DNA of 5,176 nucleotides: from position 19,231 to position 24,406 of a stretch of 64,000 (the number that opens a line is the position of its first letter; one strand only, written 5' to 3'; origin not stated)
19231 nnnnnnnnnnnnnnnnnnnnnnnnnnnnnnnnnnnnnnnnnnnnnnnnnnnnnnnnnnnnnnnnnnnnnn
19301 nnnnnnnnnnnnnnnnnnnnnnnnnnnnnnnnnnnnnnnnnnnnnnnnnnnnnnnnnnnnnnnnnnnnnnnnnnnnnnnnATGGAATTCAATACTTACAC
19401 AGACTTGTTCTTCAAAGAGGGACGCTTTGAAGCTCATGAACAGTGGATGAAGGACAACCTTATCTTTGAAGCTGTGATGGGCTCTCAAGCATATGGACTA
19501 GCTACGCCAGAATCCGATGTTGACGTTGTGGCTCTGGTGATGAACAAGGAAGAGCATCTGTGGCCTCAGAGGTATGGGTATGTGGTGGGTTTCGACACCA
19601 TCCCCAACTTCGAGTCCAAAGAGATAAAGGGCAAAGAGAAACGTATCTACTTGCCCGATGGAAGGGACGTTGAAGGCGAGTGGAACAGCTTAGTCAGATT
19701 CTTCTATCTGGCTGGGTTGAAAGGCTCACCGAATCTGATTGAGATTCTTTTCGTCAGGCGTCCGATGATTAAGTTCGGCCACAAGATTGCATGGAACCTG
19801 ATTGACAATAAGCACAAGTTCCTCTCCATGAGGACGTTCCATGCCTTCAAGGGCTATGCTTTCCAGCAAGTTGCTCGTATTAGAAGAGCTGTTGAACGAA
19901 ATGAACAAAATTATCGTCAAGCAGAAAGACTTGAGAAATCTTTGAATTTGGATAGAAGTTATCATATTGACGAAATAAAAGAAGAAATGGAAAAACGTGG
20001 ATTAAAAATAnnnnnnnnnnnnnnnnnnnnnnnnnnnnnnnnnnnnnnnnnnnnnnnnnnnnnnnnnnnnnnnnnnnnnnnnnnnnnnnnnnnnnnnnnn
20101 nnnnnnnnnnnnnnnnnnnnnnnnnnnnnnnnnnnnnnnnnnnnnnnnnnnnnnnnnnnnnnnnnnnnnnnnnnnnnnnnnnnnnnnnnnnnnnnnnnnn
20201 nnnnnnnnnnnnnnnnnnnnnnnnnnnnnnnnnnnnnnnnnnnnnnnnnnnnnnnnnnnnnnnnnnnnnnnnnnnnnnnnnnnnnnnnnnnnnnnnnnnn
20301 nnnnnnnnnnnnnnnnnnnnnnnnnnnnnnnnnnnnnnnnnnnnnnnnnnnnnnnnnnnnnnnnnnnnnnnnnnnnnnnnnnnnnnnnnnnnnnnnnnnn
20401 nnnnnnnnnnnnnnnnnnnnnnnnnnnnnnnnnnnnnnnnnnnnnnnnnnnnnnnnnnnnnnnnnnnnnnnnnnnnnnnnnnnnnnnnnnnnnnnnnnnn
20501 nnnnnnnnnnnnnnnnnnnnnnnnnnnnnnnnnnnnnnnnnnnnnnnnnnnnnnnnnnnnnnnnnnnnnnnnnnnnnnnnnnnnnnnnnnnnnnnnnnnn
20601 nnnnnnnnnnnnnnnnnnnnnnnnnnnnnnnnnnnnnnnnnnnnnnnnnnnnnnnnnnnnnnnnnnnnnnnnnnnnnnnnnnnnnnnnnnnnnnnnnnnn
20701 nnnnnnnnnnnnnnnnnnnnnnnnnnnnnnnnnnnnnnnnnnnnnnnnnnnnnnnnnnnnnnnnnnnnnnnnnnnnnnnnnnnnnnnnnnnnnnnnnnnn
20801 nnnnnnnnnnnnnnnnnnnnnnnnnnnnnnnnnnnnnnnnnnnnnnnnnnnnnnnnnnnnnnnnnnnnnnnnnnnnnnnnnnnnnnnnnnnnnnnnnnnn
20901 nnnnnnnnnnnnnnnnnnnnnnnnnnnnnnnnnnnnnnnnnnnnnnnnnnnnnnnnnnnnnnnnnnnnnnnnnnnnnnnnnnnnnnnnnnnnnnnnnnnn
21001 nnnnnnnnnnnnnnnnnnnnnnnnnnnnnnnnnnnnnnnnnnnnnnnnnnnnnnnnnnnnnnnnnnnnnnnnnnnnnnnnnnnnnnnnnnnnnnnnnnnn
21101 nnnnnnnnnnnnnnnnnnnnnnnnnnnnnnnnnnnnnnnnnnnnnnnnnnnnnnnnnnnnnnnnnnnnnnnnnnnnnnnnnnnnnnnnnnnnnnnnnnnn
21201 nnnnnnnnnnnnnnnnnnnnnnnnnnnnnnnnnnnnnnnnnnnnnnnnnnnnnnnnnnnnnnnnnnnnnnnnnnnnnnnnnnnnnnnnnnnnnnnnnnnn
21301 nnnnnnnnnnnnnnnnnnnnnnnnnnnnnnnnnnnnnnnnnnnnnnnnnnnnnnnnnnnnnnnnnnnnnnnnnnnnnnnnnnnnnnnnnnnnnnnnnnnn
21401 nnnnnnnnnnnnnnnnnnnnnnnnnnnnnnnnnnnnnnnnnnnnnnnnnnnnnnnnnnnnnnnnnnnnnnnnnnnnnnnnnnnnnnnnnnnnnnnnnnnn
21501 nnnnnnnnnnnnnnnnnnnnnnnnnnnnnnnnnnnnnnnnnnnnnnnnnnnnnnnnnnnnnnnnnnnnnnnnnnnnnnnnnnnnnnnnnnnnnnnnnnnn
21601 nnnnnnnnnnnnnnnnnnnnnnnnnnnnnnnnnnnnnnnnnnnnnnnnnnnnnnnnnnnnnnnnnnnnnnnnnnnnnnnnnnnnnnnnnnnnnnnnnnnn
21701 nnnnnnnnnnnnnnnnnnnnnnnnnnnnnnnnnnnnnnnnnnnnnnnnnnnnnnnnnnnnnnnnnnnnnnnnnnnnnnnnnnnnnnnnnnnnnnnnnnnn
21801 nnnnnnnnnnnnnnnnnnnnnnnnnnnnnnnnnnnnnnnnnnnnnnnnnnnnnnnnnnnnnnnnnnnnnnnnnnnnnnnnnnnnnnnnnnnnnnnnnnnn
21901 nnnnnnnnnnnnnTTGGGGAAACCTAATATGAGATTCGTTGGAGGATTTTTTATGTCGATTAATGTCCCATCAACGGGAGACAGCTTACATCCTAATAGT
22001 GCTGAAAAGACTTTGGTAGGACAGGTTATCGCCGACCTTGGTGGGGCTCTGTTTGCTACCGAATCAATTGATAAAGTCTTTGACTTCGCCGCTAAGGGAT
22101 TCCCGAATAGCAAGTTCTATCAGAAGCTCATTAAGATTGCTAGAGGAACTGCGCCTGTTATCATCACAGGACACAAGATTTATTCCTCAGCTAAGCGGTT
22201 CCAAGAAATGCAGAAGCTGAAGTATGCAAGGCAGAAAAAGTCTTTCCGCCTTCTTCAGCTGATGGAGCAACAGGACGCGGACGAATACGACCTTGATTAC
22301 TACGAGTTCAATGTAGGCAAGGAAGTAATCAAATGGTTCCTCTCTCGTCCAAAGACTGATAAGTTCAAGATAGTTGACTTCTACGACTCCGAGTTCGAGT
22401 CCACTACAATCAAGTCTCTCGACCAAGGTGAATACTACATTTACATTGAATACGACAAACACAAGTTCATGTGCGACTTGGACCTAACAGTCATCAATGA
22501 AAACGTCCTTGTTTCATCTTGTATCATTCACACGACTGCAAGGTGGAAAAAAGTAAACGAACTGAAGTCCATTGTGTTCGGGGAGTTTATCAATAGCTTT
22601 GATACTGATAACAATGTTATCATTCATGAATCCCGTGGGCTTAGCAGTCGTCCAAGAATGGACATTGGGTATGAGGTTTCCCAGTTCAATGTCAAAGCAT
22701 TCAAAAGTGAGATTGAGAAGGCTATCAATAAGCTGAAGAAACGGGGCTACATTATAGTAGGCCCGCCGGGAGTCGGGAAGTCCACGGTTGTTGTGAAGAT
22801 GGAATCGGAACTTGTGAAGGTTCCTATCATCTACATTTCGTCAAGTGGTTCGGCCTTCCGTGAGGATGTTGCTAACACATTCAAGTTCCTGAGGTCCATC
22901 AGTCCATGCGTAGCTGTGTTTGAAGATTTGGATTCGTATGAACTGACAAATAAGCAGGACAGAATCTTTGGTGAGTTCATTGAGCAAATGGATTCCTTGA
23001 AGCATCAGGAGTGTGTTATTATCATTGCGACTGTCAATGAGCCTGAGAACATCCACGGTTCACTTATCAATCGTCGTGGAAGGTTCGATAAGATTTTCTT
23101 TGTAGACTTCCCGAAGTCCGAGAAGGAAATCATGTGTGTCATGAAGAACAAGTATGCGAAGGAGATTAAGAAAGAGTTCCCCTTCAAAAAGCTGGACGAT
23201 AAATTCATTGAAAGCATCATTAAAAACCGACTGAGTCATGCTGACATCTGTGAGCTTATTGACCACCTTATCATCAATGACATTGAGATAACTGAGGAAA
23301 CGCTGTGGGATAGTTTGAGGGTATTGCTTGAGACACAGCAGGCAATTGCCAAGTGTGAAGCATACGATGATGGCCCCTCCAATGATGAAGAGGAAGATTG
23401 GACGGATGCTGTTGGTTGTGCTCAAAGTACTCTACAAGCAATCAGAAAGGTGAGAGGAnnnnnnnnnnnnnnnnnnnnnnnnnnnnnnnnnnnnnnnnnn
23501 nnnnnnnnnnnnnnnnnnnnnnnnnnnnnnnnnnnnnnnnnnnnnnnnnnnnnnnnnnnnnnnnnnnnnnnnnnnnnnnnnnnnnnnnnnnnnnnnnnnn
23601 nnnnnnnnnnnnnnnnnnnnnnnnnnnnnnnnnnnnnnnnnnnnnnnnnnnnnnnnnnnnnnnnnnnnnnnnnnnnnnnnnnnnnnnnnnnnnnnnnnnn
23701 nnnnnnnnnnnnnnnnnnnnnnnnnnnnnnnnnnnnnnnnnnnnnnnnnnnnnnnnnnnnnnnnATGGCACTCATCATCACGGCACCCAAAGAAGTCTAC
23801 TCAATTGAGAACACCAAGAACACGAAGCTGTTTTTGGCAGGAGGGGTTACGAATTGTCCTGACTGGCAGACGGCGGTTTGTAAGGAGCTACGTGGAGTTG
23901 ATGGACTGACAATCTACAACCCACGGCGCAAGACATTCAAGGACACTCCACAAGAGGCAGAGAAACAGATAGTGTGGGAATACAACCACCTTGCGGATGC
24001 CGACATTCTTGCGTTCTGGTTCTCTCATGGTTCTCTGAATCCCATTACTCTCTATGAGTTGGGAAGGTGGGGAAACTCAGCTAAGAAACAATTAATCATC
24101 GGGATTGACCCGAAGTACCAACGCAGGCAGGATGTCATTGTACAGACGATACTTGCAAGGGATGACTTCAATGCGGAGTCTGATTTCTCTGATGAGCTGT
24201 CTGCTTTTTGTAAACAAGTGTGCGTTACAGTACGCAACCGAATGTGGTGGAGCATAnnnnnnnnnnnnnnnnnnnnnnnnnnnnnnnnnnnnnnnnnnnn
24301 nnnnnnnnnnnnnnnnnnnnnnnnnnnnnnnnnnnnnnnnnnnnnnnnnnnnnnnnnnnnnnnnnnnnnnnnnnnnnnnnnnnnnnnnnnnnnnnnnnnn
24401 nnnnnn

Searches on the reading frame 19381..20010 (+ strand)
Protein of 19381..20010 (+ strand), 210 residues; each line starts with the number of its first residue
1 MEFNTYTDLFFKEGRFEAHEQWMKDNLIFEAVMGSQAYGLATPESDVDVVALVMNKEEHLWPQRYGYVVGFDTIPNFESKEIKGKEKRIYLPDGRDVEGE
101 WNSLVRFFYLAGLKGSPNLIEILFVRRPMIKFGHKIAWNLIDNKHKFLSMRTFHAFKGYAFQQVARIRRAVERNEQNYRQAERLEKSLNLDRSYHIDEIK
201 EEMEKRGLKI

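Call 25: search_protein_families(library=pfam, proteins=[window:19381-20010:+], max_evalue=0.001)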
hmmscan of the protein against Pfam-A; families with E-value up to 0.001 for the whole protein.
window:19381-20010:+ (210 aa): 2 families
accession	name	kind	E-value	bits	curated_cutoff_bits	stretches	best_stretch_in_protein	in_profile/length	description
PF10127.15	RlaP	-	7.2e-07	29.6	23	1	15-167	8-140/249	RNA repair pathway DNA polymerase beta family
PF01909.29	NTP_transf_2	-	0.00023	21.9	21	1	31-67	18-47/93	Nucleotidyltransferase domain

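Call 61: search_protein_families(library=padloc, proteins=[window:19381-20010:+], max_evalue=0.001)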
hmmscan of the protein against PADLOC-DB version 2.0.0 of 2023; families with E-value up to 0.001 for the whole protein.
window:19381-20010:+ (210 aa): 0 families

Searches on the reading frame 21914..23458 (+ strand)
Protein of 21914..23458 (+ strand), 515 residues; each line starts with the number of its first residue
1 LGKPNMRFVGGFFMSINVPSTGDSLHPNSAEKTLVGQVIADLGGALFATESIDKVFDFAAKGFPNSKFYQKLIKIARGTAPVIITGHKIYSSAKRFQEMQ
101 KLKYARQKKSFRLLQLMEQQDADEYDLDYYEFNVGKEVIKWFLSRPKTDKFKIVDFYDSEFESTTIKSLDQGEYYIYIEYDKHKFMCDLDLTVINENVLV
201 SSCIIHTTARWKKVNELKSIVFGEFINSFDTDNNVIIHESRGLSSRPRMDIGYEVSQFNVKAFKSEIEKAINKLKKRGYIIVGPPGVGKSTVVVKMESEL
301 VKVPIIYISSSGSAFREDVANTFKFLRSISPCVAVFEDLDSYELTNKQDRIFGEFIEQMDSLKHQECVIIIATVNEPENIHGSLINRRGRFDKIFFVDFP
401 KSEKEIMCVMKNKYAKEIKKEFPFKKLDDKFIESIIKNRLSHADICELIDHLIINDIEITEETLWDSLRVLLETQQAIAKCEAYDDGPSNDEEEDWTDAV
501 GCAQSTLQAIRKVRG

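Call 3: search_protein_families(library=pfam, proteins=[window:21914-23458:+], max_evalue=0.01)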
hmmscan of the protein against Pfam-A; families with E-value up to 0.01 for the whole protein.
window:21914-23458:+ (515 aa): 6 families
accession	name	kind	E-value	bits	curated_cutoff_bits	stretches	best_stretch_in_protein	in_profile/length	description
PF00004.35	AAA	-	3.9e-17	63.4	21.2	1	280-398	2-130/131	ATPase family associated with various cellular activities (AAA)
PF20720.3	nSTAND3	-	3e-05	24.2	27.2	1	266-422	6-148/155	Novel STAND NTPase 3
PF03193.22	RsgA_GTPase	-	0.00026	21.3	30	1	250-300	81-130/174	RsgA GTPase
PF13207.12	AAA_17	-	0.0012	19.5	27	1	282-321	1-36/136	AAA domain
PF13401.12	AAA_22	-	0.0018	19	27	1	278-320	7-55/130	AAA domain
PF07728.20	AAA_5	-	0.003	18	22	0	280-309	3-32/139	AAA domain (dynein-related subfamily)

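Call 4: search_protein_families(library=phrogs, proteins=[window:21914-23458:+], max_evalue=0.001)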
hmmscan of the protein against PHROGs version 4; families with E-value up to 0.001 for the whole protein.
window:21914-23458:+ (515 aa): 4 families
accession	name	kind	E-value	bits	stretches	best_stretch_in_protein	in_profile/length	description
phrog_8638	-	unknown function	2.7e-08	33.9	1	276-451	305-488/568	-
phrog_30773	-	unknown function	4.2e-08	33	1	277-409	197-345/666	-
phrog_7485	-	unknown function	1.2e-07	32.1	1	276-417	227-378/430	-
phrog_168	-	DNA, RNA and nucleotide metabolism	7.7e-06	26.8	1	264-405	30-164/314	clamp loader of DNA polymerase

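Call 61: search_protein_families(library=padloc, proteins=[window:21914-23458:+], max_evalue=0.001)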
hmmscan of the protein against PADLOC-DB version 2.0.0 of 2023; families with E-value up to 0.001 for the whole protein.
window:21914-23458:+ (515 aa): 1 family
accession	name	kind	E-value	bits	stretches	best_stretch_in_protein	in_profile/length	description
PDLC04140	mad8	-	0.00062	17.4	0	275-476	26-147/314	mads_8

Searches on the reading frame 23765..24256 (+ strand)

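Call 3: search_protein_families(library=pfam, proteins=[window:23765-24256:+], max_evalue=0.01)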
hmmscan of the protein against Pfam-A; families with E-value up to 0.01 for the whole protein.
window:23765-24256:+ (164 aa): 1 family
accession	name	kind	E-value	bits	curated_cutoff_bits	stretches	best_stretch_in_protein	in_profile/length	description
PF15891.11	Nuc_deoxyri_tr2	-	4.1e-19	69.3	30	1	20-116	2-103/105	Nucleoside 2-deoxyribosyltransferase like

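Call 4: search_protein_families(library=phrogs, proteins=[window:23765-24256:+], max_evalue=0.001)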
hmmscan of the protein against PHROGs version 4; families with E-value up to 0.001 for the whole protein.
window:23765-24256:+ (164 aa): 1 family
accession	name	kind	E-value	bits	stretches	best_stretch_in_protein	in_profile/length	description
phrog_30579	-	unknown function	2.7e-13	51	1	14-156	12-160/164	-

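Call 61: search_protein_families(library=padloc, proteins=[window:23765-24256:+], max_evalue=0.001)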
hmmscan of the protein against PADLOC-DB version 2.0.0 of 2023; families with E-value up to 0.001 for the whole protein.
window:23765-24256:+ (164 aa): 0 families
